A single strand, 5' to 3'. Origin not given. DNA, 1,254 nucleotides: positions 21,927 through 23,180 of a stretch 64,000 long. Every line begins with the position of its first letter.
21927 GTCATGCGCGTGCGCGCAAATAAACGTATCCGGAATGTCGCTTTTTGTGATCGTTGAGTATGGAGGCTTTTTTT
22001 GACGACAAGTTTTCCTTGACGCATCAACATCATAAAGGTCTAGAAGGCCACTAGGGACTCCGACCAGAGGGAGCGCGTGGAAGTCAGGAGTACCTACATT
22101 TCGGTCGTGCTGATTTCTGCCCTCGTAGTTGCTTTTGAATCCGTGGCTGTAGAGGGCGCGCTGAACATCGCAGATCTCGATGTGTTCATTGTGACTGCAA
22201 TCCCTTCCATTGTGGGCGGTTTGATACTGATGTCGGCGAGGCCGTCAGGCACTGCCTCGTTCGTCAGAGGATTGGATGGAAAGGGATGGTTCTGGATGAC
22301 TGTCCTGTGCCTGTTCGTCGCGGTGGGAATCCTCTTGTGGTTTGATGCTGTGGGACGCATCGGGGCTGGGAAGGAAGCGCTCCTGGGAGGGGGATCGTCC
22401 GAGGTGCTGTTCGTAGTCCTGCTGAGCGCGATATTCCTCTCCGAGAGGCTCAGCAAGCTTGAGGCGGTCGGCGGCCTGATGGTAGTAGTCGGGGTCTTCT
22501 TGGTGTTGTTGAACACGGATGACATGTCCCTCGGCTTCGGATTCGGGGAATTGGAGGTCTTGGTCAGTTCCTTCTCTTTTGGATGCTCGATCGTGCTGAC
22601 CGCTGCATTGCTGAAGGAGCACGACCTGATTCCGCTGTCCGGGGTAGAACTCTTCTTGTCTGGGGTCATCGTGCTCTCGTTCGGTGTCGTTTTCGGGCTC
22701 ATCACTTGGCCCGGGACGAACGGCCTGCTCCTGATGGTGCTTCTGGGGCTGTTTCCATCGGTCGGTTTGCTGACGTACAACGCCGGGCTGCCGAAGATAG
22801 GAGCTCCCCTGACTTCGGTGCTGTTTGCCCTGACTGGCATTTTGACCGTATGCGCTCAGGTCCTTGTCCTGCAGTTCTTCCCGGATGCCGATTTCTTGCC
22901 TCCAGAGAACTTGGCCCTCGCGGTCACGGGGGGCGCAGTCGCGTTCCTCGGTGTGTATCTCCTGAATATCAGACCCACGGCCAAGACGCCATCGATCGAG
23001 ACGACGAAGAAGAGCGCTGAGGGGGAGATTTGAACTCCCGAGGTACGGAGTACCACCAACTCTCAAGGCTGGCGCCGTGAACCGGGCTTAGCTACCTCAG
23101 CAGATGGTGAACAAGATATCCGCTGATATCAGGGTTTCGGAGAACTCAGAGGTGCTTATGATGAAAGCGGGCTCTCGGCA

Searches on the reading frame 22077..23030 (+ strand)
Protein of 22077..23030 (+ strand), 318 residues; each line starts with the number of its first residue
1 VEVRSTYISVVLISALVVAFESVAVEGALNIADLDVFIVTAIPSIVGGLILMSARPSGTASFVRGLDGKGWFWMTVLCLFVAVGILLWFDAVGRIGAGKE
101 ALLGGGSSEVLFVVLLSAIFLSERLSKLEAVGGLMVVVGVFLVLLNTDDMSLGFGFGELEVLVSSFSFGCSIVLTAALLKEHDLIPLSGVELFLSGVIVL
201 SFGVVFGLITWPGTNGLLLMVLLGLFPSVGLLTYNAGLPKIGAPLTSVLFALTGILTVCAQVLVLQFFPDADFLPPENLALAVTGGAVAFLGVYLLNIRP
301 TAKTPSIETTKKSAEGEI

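Call 73: search_protein_families(library=pfam, proteins=[window:22077-23030:+], max_evalue=0.0001)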
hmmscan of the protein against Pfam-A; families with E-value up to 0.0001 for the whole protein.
window:22077-23030:+ (318 aa): 1 family
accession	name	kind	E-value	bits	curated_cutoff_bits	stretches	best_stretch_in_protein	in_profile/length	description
PF00892.27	EamA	-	1.4e-20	74.4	28.2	2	8-144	4-134/135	EamA-like transporter family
